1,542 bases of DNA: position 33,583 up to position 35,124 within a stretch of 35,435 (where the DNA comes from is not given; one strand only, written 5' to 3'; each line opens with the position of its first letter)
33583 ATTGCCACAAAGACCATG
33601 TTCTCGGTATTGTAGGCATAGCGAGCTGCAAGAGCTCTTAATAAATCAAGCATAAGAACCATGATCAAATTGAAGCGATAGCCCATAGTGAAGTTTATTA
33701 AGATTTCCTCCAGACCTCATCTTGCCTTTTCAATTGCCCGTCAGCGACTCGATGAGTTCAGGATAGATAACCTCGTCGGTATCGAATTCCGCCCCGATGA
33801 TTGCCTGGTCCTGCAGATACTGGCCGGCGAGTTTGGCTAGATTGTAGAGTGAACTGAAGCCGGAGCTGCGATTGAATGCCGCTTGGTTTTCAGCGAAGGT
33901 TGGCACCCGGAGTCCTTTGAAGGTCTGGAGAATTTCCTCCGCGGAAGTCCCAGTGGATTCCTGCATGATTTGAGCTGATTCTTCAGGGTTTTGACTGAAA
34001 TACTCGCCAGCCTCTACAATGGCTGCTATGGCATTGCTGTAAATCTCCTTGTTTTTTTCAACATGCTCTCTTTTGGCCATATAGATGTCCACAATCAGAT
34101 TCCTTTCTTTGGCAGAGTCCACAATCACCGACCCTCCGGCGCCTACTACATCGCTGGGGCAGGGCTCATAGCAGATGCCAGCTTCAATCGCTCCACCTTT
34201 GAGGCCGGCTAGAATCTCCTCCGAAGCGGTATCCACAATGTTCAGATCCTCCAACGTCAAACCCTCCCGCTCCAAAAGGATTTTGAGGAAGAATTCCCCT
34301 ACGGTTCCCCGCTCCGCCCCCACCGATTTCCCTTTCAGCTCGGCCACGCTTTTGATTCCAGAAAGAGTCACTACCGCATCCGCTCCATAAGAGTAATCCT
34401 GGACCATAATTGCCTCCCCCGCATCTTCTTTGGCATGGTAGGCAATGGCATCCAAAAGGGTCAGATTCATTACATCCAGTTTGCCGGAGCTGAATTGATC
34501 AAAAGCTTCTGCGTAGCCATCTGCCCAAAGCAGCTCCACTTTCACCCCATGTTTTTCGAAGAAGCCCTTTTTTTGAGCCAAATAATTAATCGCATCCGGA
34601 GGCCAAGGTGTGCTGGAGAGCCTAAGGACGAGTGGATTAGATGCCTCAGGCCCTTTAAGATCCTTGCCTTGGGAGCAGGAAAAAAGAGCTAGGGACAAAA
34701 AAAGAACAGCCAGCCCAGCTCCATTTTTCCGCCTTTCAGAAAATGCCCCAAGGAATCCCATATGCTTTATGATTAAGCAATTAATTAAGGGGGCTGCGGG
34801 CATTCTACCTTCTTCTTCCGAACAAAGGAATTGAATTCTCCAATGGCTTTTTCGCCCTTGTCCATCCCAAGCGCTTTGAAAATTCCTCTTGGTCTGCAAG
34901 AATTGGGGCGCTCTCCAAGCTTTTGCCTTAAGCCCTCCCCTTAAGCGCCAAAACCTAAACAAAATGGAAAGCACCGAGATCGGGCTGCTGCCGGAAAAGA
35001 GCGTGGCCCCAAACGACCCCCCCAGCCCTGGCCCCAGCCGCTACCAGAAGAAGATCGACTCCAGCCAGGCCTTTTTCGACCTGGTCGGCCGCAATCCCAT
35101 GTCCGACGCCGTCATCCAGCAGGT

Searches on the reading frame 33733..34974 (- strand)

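Call 17: search_protein_families(library=pfam, proteins=[window:33733-34974:-], max_evalue=0.001)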
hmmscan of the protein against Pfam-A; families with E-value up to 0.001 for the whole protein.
window:33733-34974:- (414 aa): 3 families
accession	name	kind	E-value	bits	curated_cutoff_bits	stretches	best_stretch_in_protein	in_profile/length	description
PF09084.16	NMT1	-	1.1e-16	61.9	20.5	1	129-332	6-215/216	NMT1/THI5 like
PF13379.11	NMT1_2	-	1e-10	42.3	24.7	1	131-336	22-247/252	NMT1-like family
PF12974.12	Phosphonate-bd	-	1.6e-08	34.7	27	1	140-268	25-162/242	ABC transporter, phosphonate, periplasmic substrate-binding protein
